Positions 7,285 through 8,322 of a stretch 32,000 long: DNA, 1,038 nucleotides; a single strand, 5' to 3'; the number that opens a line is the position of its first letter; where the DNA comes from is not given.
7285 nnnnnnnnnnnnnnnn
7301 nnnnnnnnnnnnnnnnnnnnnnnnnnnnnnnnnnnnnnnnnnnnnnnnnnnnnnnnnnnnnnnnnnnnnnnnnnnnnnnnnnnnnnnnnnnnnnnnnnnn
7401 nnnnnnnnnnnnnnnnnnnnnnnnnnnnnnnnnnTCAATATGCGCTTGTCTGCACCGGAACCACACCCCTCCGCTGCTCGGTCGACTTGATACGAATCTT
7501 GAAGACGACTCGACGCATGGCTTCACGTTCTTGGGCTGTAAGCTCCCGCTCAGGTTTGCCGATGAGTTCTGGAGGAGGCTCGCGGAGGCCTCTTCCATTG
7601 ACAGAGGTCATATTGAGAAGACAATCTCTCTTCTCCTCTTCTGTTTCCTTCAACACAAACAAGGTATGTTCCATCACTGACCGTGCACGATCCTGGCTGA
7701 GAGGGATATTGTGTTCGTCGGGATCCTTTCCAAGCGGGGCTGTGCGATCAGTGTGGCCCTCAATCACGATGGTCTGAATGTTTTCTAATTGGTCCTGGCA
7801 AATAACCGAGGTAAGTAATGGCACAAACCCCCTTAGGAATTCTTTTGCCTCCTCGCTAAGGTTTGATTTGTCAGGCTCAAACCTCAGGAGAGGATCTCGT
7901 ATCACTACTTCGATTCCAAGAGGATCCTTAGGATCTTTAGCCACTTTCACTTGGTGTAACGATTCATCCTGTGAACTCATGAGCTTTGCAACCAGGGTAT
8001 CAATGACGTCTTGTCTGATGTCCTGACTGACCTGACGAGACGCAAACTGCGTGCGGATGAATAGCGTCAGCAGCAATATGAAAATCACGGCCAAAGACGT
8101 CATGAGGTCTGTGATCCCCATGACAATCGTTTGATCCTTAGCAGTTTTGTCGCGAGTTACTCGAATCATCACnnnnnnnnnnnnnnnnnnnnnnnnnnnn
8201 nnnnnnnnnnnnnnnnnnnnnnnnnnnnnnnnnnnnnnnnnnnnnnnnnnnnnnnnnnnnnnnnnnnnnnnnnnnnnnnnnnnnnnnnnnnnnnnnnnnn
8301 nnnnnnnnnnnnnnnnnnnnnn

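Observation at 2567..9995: Flagellar-stator-like MotA/MotB pair wired to an EH-signature protein and an SNF2-Mrr nuclease-helicase: a Zorya type I-like anti-phage operon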

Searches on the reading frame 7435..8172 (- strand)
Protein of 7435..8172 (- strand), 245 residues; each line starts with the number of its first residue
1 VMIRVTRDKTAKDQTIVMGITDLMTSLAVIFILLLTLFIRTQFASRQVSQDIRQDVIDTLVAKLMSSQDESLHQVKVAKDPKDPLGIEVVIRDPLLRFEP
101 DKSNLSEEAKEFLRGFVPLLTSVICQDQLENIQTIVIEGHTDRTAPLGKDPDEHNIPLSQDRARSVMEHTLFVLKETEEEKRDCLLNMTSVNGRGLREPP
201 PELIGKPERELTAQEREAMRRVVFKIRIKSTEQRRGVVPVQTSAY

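Call 3: search_protein_families(library=pfam, proteins=[window:7435-8172:-], max_evalue=0.01)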
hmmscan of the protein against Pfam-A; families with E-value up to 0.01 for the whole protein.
window:7435-8172:- (245 aa): 1 family
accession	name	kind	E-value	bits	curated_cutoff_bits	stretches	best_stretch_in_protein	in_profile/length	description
PF00691.25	OmpA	-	1e-07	32.6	27.2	1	97-167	1-61/98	OmpA family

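Call 4: search_protein_families(library=padloc, proteins=[window:7435-8172:-], max_evalue=0.01)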
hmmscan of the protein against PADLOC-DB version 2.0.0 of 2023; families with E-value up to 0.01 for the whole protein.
window:7435-8172:- (245 aa): 7 families
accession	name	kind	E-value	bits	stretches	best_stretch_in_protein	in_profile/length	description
PDLC00609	ZorB1|ZorB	-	1.4e-32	111.1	1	7-233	9-221/232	MotB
PDLC00641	ZorB2|ZorB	-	1.8e-26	91.3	1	6-236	6-232/238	MotB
PDLC00608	ZorB1|ZorB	-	1.1e-17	62.2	1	5-176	6-178/243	MotB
PDLC00611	ZorB1|ZorB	-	7.4e-14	50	1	18-234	22-221/240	MotB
PDLC00610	ZorB1|ZorB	-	1.1e-12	46.1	1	6-221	6-229/254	MotB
PDLC00612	ZorB1|ZorB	-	4.2e-11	40.9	2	124-168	176-215/293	MotB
PDLC00651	ZorB3|ZorB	-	0.0046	14.5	1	12-166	11-158/215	MotB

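Call 21: search_solved_structures(query=window:7435-8169:-, max_evalue=0.01, show_alignments=1)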
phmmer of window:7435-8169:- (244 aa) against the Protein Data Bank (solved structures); distinct sequences matched with E-value up to 0.01: 2.
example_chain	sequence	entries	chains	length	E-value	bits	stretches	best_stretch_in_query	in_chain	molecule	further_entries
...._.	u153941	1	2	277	8.4e-07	32.2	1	17-227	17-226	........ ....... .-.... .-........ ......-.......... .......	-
8vvn_B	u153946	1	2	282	0.00024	24.2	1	10-227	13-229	Chemotaxis protein MotB-related protein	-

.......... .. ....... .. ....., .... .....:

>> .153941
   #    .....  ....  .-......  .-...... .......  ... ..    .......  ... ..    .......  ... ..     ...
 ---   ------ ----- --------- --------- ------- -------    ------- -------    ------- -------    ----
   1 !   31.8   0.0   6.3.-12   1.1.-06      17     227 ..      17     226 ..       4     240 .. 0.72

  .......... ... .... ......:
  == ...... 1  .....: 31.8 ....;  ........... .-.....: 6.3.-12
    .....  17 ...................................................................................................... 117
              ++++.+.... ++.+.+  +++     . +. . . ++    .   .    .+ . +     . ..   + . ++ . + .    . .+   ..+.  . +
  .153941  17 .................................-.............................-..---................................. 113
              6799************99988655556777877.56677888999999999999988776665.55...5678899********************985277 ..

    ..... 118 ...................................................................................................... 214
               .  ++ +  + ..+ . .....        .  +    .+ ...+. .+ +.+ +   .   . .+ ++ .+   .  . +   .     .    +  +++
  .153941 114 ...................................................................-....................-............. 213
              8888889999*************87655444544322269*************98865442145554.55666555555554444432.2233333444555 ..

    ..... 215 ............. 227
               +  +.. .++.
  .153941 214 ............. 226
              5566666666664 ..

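Call 58: search_protein_families(library=ncbifam, proteins=[window:7435-8169:-], max_evalue=0.001)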
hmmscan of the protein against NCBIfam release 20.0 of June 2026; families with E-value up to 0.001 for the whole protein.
window:7435-8169:- (244 aa): 7 families
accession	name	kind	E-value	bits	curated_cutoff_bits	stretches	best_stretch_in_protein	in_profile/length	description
NF005236.0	PRK06742.1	equivalog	3.4e-07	30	312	1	52-173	77-186/225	flagellar motor protein MotS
NF053611.1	YiaD_Gzip_OmpA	equivalog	7.8e-07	29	175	1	72-167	85-164/206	YiaD family glycine zipper/OmpA-like lipoprotein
NF006542.0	PRK09039.1-1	equivalog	1.2e-06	27.8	388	0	97-167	511-581/627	peptidoglycan -binding protein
NF041787.1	anti-phage_ZorB2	equivalog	5.7e-06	26.6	400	1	74-227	52-198/210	type II Zorya anti-phage system protein ZorB2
NF041788.1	anti-phage_ZorB1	equivalog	3.1e-05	23.6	400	1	5-166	10-164/243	type I Zorya anti-phage system protein ZorB1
NF053612.1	anchor_PA1041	equivalog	0.00022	21.2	250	1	73-169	108-195/236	PA1041 family peptidoglycan-binding anchor lipoprotein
TIGR03350.1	type_VI_ompA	equivalog_domain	0.00037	20.5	139.8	1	113-168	43-96/137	type VI secretion system protein TssL, long form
